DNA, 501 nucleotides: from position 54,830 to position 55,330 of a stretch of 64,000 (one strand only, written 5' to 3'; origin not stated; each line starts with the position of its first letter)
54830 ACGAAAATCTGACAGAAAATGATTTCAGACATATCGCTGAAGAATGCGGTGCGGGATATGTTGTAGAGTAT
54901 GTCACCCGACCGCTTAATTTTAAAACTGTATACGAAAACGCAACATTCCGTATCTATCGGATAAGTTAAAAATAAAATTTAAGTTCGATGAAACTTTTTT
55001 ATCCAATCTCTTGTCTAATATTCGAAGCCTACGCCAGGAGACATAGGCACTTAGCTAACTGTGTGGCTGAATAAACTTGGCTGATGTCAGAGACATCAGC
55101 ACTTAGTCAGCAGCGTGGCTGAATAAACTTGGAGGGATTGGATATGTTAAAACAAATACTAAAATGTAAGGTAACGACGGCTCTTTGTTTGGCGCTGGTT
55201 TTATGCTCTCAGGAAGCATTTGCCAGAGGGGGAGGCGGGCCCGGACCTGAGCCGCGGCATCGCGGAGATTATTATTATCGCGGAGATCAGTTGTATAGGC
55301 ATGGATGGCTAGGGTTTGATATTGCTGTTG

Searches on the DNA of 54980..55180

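Call 14: search_rna_families(source=window, start=54980, end=55180, threshold=evalue, max_evalue=10)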
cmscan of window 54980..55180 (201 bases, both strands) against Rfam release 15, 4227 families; matches with E-value up to 10: 1.
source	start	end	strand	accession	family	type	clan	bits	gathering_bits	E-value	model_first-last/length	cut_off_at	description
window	55066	55111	+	RF02262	MAT2A_C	Cis-reg;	-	12.6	47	7.5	1-52/52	no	MAT2A 3'UTR stem loop C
